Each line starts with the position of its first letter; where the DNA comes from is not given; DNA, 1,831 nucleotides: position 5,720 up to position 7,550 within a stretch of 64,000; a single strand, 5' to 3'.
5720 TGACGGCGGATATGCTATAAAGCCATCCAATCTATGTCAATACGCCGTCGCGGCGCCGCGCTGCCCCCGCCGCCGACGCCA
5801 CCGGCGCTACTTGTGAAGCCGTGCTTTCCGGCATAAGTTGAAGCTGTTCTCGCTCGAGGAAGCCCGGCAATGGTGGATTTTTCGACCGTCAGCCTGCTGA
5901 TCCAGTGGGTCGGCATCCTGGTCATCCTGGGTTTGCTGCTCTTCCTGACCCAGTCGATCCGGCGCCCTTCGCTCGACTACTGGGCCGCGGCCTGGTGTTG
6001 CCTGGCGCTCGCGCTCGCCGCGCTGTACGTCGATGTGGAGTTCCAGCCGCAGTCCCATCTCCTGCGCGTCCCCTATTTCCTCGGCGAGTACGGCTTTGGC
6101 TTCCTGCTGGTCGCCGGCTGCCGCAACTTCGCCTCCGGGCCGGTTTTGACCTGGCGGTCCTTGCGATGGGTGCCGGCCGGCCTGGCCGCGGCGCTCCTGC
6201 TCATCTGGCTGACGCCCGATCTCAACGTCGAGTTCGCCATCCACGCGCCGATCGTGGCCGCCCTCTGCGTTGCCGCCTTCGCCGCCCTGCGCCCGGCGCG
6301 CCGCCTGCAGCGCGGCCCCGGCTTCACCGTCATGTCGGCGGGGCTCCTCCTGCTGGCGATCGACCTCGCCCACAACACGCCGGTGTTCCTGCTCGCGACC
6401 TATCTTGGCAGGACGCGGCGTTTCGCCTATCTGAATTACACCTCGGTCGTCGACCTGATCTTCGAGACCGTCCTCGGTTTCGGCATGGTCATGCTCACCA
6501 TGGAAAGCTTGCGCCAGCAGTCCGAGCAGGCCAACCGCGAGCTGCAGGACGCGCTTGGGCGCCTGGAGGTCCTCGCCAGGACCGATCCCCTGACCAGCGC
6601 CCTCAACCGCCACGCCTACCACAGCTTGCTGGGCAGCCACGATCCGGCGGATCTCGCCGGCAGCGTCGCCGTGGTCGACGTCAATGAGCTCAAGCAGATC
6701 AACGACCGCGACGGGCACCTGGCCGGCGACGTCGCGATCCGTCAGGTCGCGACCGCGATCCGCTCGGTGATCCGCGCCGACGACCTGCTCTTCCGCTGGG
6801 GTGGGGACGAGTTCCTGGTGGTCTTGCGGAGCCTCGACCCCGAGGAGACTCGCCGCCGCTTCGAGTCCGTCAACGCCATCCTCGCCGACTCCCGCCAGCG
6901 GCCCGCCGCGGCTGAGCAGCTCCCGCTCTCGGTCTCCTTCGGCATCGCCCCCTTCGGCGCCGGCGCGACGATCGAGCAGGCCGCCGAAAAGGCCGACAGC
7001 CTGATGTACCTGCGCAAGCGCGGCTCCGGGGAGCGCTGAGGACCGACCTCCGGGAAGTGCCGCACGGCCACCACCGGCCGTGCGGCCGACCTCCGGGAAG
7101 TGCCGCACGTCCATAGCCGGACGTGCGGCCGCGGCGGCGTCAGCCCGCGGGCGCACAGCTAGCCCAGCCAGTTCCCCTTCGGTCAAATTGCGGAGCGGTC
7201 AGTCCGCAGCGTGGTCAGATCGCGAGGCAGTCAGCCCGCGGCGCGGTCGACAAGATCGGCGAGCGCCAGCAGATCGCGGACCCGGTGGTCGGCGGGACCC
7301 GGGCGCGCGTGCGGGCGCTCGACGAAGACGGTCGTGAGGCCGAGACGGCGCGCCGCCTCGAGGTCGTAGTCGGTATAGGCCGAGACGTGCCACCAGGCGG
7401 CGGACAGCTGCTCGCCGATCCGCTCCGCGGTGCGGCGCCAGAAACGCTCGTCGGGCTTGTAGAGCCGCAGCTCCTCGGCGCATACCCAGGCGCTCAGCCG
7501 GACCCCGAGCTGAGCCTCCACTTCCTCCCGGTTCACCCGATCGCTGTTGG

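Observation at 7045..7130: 43-nt REP-like palindromic element present as tandem pairs at two distant loci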

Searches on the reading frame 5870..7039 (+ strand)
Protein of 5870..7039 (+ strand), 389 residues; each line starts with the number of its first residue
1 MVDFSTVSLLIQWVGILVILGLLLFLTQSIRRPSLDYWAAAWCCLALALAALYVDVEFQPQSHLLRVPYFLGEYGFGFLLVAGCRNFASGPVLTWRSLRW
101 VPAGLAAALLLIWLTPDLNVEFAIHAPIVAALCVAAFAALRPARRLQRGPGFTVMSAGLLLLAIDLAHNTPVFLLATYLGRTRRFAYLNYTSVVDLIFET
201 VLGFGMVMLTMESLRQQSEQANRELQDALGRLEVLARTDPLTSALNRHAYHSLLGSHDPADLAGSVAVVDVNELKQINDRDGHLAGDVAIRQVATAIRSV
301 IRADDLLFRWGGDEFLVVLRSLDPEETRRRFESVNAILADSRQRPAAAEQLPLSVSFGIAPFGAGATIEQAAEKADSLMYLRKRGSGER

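Call 19: find_encoding_contigs(protein=window:5870-7039:+, flank=10000, max_places=10)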
Protein window:5870-7039:+ (389 aa): 1 contig read that carries it; 1 place shown.
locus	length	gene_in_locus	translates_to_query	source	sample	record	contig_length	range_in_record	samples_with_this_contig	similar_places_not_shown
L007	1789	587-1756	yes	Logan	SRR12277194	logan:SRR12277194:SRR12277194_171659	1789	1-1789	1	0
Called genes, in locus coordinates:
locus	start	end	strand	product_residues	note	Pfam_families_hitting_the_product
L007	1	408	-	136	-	?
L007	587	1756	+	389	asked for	PF00990:GGDEF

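Call 30: find_homologous_proteins(query=window:5870-7039:+, max_evalue=1e-20)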
Query window:5870-7039:+ (389 aa): 525 proteins with E <= 1e-20 among 8000 candidates; the best 120 are listed.
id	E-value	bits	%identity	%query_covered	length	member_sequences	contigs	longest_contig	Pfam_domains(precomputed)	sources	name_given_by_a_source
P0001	1.6e-251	852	100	100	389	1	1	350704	PF00990.27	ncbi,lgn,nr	ncbi:MAG TPA: GGDEF domain-containing protein [Thermoanaerobaculia bacterium]|nr:GGDEF domain-contai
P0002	4.0e-154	531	67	99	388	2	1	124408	PF00990.27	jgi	jgi:diguanylate cyclase (GGDEF)-like protein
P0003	3.1e-150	518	64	99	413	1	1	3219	PF00990.27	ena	-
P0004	1.9e-147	509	65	99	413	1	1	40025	PF00990.27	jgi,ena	-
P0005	1.6e-146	506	61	99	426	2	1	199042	PF00990.27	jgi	jgi:diguanylate cyclase (GGDEF)-like protein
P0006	6.3e-143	494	60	100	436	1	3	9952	PF00990.27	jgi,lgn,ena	-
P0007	8.8e-142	490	61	99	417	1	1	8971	PF00990.27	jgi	jgi:diguanylate cyclase (GGDEF)-like protein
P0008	2.1e-141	489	62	98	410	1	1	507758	PF00990.27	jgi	jgi:diguanylate cyclase (GGDEF)-like protein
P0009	1.3e-139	483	63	98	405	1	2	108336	PF00990.27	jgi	jgi:diguanylate cyclase (GGDEF)-like protein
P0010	2.7e-139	482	62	100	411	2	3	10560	PF00990.27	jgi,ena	jgi:diguanylate cyclase (GGDEF)-like protein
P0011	2.0e-137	476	58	100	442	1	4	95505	PF00990.27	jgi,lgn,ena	-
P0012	2.1e-137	476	60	99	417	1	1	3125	PF00990.27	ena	-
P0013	1.9e-136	473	58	100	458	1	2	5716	PF00990.27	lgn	-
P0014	1.9e-136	473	60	100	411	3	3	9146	PF00990.27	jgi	jgi:diguanylate cyclase (GGDEF)-like protein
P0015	2.6e-136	472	61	100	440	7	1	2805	PF00990.27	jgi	jgi:diguanylate cyclase (GGDEF)-like protein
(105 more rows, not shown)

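Call 42: find_encoding_contigs(protein=P0002, flank=10000, max_places=4)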
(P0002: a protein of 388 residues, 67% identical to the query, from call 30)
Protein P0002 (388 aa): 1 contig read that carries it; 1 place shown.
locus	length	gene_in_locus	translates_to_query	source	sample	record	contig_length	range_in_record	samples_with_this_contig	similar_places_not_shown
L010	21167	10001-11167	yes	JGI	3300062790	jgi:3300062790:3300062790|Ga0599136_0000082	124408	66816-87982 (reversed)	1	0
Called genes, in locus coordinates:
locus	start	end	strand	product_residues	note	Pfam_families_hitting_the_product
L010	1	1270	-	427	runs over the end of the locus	PF09335:VTT_dom, PF01569:PAP2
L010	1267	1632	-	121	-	PF10861:DUF2784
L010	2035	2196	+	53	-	-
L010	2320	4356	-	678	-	-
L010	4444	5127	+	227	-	PF13489:Methyltransf_23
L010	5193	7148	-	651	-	PF13570:Beta-prop_ACSF4 (faint), PF01839:FG-GAP (faint), PF13517:FG-GAP_3 (weak), PF16743:PliI (faint), PF21348:RGL11_C (faint), PF13517:FG-GAP_3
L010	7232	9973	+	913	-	PF00535:Glycos_transf_2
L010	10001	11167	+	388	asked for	PF00990:GGDEF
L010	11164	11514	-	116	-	-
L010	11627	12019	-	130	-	PF01850:PIN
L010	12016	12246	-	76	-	PF21983:NikA-like (weak), PF22513:FitA-like_RHH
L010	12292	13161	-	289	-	PF09844:DUF2071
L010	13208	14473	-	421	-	-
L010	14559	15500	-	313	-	PF00561:Abhydrolase_1, PF12146:Hydrolase_4, PF12697:Abhydrolase_6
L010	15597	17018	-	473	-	-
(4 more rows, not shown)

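Call 43: find_encoding_contigs(protein=P0004, flank=10000, max_places=4)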
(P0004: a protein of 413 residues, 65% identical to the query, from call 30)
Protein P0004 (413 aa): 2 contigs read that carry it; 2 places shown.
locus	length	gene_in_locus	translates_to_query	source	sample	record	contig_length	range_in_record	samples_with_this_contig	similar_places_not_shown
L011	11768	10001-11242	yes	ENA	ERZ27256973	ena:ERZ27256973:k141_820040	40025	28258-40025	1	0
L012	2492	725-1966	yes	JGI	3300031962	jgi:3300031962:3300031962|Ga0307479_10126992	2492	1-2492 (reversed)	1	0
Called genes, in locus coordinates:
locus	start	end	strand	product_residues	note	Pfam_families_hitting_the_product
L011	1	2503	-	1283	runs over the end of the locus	PF07679:I-set (faint), PF13088:BNR_2 (weak), PF17957:Big_7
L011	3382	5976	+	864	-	PF15902:Sortilin-Vps10 (faint)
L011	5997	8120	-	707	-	-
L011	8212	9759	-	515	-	PF00587:tRNA-synt_2b, PF03129:HGTP_anticodon, PF09180:ProRS-C_1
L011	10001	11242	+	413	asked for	PF00990:GGDEF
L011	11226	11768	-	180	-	PF00072:Response_reg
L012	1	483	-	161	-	?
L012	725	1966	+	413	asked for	PF00990:GGDEF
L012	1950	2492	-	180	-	PF00072:Response_reg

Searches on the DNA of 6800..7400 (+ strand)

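Call 23: search_rna_families(source=window, start=6800, end=7400, threshold=evalue, max_evalue=10)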
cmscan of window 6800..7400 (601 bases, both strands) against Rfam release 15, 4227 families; matches with E-value up to 10: 4.
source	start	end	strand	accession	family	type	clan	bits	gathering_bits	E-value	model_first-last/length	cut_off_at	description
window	7051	7131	+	RF01744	livK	Cis-reg;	-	21.6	65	0.75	1-84/84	no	livK RNA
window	7050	7096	-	RF03917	mir-4449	Gene; miRNA;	-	18.7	71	3.1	9-58/69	no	mir-4449 microRNA precursor family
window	7059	7133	-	RF01521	CC1840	Gene; sRNA;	-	17.2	50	8.2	1-95/95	no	caulobacter sRNA CC1840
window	6812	6895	-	RF01740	gyrA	Cis-reg;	-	12.6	45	6.9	1-88/88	no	gyrA RNA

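Call 26: build_rna_model(alignment_id=A1, structure=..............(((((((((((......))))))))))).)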
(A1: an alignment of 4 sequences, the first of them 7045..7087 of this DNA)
Model R1 built from alignment A1 (4 sequences, 43 columns); structure: as given.
model positions 43; base pairs 11; branch points 0; effective number of sequences 3.77; information 1.276 bits per position. Calibrated on 0.2 Mb of random sequence (short: E-values are rough).
structure used (alignment columns):
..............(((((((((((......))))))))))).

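Call 28: search_with_rna_model(model_id=R1, source=window, filters=off, max_evalue=10, show_alignments=8)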
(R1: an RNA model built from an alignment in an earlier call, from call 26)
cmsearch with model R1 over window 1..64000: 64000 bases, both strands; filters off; matches with E-value up to 10: 133.
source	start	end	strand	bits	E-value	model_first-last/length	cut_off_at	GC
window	7088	7130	+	73.1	1.2e-17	1-43/43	no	0.72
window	48630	48672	+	72.8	1.5e-17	1-43/43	no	0.72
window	7045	7087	+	70.9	4.6e-17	1-43/43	no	0.79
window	48673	48715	+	67.3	4.2e-16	1-43/43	no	0.77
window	7058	7102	-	21.2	0.0006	1-43/43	no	0.78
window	48644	48671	-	20.8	0.00078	15-42/43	no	0.75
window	48687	48726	-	16.8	0.0089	1-43/43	no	0.88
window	7103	7128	-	16.8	0.009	16-41/43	no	0.73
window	48242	48277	+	14.1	0.046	1-43/43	no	0.83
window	14743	14788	-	13.7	0.059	1-43/43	no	0.74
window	3774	3800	-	13.4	0.072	15-42/43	no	0.81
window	45980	46009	+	12.4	0.13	10-43/43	no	0.77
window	43087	43125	-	12.1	0.15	15-42/43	no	0.85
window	383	408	+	11.6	0.21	1-43/43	no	0.81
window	10996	11026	+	11.5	0.23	1-43/43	no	0.81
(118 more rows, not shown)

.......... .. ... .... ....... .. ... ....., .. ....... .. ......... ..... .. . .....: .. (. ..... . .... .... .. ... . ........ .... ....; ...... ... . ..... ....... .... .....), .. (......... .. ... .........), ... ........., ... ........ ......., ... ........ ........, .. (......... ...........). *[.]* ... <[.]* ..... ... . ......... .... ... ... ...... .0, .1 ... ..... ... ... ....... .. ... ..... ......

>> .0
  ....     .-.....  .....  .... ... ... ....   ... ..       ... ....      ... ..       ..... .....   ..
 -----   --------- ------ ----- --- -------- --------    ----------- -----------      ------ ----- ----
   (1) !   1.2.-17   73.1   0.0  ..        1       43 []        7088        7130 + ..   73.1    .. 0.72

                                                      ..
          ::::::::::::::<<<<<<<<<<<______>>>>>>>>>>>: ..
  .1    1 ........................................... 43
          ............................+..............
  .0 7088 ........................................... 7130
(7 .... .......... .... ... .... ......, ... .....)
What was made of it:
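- On REP, GTAG superfamily (RAYT-associated): Two loci in 64 kb (call 28).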

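Call 44: search_with_rna_model(model_id=R1, sources=[L002, L010, L011, L012, L008, L009], filters=off, max_evalue=1, show_alignments=4)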
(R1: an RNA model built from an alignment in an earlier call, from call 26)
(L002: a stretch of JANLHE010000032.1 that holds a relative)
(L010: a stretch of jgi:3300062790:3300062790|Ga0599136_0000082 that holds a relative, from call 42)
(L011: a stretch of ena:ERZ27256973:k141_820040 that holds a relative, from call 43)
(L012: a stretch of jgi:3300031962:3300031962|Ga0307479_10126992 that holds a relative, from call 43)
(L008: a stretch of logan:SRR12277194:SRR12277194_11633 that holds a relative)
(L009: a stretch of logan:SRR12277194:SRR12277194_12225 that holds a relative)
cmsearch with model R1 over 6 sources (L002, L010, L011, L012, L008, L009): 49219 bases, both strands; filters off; matches with E-value up to 1: 16.
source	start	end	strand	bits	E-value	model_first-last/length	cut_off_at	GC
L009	5210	5238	-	39.8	5.7e-09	15-43/43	no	0.76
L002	2610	2653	-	21.9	0.00031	1-43/43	no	0.77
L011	3024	3063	+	21.3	0.00045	1-43/43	no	0.8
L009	5211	5238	+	20.6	0.00068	15-42/43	no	0.75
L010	17458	17506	+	11.9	0.14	1-43/43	no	0.71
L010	7919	7943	+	11.6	0.16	1-43/43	no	0.88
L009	1314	1344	-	11.5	0.17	1-43/43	no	0.81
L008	4166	4195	-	11.1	0.22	1-43/43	no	0.83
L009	943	968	-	10.6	0.31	1-43/43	no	0.58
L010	9242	9259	+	10.2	0.38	1-43/43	no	0.89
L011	7764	7794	+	10.1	0.4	1-43/43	no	0.74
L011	7425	7472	+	9.3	0.65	1-43/43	no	0.79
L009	2775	2811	+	9.2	0.68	1-43/43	no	0.76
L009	2541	2561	-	9.2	0.68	1-43/43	no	0.67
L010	3638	3666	-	9.2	0.68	1-43/43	no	0.83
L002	657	696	+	8.6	0.98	1-43/43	no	0.8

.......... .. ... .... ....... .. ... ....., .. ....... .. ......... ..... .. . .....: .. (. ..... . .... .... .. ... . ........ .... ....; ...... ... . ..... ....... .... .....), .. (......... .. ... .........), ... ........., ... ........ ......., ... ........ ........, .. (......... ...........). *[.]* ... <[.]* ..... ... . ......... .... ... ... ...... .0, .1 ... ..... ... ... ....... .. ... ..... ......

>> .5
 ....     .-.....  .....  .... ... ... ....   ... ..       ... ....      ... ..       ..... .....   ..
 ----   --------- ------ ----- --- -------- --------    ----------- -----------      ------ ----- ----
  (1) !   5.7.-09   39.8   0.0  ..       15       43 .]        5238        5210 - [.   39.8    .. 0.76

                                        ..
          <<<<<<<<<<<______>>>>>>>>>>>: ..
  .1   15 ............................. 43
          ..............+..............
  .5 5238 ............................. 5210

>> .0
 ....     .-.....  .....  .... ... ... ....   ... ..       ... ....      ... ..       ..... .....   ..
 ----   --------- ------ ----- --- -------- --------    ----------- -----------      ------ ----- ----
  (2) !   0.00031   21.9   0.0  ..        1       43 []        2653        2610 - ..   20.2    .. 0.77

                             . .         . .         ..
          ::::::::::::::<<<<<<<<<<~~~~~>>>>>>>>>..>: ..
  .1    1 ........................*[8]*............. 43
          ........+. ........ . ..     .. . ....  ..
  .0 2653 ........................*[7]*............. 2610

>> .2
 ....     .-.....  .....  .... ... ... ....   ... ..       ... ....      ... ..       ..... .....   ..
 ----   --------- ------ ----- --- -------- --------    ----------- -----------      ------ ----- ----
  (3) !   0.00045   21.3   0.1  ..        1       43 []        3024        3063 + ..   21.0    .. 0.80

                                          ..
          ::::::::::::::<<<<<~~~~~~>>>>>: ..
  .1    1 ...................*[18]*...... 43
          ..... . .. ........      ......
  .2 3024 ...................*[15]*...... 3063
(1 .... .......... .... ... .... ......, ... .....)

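Call 60: search_dna_similar(query=window:7040-7135:+, collection=plasmids, mode=distant, max_evalue=0.01, max_rows=10)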
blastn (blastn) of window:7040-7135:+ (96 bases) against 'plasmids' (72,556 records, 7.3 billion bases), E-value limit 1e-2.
No match.
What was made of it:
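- Tried and rejected: BLAST of the pair against plasmids gave no match (call 60).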
